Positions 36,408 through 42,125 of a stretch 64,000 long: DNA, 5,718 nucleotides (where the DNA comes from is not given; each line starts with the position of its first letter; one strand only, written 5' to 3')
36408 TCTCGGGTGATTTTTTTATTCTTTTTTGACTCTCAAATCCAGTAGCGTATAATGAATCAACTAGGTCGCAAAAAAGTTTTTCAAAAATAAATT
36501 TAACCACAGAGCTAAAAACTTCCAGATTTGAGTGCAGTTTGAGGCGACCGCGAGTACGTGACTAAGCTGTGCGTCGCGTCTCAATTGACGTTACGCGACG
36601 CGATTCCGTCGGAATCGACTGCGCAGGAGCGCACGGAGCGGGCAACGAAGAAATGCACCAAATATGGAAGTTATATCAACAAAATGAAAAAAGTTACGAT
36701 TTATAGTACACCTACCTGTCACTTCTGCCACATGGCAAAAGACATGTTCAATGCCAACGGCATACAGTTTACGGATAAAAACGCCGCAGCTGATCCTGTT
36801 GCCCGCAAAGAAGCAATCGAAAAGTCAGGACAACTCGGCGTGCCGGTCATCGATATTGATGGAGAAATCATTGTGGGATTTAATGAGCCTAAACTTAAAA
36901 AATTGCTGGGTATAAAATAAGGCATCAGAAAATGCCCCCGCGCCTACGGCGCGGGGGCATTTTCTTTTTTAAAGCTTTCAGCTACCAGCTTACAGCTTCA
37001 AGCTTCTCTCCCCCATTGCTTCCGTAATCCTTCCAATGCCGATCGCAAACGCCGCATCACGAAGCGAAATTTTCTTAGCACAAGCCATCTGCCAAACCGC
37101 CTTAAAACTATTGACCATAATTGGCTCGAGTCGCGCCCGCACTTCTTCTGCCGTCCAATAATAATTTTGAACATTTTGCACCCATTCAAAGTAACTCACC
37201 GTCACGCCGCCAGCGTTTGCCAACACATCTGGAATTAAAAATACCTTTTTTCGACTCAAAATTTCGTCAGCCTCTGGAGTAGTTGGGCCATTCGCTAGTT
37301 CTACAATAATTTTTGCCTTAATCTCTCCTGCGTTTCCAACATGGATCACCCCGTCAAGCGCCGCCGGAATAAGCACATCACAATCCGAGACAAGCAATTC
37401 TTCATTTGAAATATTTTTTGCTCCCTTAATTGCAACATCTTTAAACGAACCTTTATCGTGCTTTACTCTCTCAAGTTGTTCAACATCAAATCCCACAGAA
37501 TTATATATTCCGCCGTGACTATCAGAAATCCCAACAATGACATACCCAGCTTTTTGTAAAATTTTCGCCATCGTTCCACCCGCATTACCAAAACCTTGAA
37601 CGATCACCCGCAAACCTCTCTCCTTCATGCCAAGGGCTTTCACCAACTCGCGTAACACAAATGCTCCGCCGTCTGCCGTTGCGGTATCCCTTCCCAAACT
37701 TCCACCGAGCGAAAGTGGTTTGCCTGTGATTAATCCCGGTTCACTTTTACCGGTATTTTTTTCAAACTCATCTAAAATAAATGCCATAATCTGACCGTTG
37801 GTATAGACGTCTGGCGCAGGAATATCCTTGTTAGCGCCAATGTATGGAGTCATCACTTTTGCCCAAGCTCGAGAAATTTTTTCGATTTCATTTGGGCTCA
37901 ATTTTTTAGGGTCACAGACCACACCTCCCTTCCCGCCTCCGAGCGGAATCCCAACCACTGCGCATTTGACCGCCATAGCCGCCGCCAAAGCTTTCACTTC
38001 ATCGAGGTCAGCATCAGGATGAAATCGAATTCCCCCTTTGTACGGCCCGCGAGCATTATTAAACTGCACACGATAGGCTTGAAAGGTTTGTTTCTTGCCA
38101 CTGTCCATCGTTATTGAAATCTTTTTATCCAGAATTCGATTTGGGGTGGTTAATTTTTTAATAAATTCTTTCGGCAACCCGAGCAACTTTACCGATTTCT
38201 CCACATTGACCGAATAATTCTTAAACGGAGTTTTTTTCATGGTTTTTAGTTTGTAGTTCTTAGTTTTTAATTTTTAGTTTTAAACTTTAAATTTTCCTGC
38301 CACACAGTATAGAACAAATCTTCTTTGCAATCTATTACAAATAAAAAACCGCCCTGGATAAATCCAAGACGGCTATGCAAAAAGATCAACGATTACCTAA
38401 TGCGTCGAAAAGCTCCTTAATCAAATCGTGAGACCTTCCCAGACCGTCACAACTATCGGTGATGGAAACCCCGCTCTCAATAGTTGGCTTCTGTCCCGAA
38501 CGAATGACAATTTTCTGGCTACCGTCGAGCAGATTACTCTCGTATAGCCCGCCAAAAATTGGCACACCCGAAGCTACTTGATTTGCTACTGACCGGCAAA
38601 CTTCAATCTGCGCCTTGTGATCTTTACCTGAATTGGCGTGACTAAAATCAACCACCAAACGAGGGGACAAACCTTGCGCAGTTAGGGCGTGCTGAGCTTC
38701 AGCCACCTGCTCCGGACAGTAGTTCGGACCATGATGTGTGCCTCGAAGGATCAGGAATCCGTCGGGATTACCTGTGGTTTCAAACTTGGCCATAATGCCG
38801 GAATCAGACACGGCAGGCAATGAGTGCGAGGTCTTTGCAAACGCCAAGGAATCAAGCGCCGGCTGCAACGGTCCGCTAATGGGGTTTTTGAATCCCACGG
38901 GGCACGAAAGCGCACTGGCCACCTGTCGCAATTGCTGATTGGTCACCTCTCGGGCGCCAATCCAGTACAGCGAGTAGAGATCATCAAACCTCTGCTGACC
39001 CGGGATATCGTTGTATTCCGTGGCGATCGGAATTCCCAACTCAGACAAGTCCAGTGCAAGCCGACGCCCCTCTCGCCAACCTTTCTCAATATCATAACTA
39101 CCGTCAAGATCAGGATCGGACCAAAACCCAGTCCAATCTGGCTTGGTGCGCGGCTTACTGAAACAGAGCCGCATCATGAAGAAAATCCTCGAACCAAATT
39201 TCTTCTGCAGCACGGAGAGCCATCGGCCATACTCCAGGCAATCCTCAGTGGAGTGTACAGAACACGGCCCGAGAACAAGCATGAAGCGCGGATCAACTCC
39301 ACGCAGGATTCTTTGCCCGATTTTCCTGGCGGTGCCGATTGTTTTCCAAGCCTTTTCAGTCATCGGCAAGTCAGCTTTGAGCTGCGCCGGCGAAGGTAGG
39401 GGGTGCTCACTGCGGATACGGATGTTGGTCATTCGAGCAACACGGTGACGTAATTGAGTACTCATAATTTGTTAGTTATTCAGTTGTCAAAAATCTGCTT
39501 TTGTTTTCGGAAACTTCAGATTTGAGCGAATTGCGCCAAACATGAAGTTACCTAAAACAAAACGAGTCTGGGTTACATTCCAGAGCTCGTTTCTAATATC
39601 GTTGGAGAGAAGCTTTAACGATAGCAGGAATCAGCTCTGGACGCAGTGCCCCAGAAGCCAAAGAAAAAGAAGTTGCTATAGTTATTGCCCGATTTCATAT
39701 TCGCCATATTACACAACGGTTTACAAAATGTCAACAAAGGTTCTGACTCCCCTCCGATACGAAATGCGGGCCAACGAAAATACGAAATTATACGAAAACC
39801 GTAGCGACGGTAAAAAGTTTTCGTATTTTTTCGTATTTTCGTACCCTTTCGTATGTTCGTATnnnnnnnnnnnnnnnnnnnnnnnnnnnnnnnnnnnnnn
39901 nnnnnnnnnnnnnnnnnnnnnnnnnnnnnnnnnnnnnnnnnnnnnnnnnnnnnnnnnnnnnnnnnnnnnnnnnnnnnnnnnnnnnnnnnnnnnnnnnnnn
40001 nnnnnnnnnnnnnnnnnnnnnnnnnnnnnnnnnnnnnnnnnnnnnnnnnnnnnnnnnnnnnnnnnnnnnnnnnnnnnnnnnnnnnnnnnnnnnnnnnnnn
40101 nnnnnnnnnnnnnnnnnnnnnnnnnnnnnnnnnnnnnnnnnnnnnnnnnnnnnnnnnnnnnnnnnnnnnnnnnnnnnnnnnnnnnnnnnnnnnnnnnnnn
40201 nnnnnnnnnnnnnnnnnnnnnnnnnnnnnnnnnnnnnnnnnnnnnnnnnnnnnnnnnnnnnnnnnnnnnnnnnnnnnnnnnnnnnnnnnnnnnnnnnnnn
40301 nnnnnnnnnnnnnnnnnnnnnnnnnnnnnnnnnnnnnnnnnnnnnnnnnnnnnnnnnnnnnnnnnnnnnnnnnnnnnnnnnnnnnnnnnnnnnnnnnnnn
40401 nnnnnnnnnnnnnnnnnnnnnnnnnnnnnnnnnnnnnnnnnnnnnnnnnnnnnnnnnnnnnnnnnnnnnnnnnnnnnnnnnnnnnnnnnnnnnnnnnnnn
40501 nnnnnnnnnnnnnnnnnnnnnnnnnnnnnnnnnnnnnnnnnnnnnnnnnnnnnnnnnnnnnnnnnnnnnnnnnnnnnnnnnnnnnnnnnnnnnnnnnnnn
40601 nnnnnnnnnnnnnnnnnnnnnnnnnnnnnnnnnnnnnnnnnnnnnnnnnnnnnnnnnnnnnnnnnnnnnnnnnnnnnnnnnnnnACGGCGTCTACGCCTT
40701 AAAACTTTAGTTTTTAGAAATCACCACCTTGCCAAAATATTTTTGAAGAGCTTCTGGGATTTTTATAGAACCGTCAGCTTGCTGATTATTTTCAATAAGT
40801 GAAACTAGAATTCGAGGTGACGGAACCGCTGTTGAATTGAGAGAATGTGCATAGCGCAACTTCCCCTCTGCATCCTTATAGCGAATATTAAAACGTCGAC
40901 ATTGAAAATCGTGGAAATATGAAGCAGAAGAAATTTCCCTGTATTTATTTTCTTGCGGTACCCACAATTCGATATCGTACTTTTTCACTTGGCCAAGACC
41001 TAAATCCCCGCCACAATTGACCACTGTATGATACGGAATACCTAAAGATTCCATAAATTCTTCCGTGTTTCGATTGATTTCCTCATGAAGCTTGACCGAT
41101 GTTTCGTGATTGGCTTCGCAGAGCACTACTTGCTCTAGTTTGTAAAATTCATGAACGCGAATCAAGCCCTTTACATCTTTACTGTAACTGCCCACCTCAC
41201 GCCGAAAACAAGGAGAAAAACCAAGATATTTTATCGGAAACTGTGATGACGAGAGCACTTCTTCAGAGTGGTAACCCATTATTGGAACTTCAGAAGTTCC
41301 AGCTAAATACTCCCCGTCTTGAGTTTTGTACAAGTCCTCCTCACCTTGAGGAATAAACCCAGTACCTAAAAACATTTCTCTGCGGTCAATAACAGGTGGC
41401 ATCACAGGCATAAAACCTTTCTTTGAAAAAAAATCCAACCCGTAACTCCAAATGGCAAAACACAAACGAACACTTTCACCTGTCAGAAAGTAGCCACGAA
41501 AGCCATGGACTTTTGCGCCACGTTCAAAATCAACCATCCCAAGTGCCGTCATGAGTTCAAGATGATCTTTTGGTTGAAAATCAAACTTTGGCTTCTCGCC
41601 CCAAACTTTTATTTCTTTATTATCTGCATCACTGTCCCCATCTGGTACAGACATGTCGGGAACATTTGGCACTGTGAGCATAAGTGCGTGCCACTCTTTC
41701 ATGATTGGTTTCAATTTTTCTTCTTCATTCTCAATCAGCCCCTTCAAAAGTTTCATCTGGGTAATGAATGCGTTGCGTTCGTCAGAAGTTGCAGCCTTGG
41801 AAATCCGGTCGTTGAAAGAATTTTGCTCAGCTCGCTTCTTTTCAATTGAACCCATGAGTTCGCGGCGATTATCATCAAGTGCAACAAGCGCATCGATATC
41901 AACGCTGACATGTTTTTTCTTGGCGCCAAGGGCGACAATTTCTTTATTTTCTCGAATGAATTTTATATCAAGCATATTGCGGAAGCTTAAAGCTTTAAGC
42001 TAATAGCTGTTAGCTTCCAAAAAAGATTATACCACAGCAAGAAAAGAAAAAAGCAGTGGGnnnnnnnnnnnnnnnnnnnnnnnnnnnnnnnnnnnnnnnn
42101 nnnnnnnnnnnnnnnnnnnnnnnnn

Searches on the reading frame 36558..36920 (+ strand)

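Call 75: search_protein_families(library=pfam, proteins=[window:36558-36920:+], max_evalue=0.001)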
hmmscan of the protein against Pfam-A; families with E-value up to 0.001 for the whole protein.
window:36558-36920:+ (120 aa): 1 family
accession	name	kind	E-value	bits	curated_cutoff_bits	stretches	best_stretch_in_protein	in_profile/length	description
PF00462.30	Glutaredoxin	-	4.6e-16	59.2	22.9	1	46-105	1-60/60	Glutaredoxin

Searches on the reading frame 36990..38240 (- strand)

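Call 75: search_protein_families(library=pfam, proteins=[window:36990-38240:-], max_evalue=0.001)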
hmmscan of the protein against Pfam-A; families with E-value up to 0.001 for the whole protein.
window:36990-38240:- (416 aa): 2 families
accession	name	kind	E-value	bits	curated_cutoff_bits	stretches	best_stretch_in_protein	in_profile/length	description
PF00208.27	ELFV_dehydrog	-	1.6e-76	257.6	23.4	1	179-412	1-240/241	Glutamate/Leucine/Phenylalanine/Valine dehydrogenase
PF02812.23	ELFV_dehydrog_N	-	1.4e-50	170.8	25.3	1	33-160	1-128/129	Glu/Leu/Phe/Val dehydrogenase, dimerisation domain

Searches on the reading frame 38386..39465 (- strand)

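Call 76: search_protein_families(library=pfam, proteins=[window:38386-39465:-], max_evalue=0.001)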
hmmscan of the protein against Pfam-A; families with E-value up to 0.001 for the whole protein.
window:38386-39465:- (359 aa): 1 family
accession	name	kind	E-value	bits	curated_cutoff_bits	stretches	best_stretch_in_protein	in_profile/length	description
PF00793.26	DAHP_synth_1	-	2.2e-52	178.1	25.5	1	50-339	7-259/270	DAHP synthetase I family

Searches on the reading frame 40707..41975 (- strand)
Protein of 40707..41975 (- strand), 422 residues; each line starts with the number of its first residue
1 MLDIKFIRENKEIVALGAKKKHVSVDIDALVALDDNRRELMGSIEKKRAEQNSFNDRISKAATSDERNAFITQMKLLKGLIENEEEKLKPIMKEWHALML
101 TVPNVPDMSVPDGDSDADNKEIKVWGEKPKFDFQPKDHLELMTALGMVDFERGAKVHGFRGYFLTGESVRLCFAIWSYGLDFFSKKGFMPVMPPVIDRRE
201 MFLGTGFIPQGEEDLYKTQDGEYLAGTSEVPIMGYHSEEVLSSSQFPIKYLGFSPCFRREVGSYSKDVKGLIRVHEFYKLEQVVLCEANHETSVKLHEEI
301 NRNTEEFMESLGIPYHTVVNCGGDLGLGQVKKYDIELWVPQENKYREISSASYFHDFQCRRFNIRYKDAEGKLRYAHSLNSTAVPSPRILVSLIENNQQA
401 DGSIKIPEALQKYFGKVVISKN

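Call 76: search_protein_families(library=pfam, proteins=[window:40707-41975:-], max_evalue=0.001)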
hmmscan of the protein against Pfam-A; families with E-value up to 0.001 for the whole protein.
window:40707-41975:- (422 aa): 2 families
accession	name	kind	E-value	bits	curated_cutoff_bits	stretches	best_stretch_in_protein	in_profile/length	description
PF00587.30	tRNA-synt_2b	-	9.6e-32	110.9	29.3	1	222-397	11-179/179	tRNA synthetase class II core domain (G, H, P, S and T)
PF02403.27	Seryl_tRNA_N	-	6.3e-21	75.1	28.2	1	1-106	1-108/108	Seryl-tRNA synthetase N-terminal domain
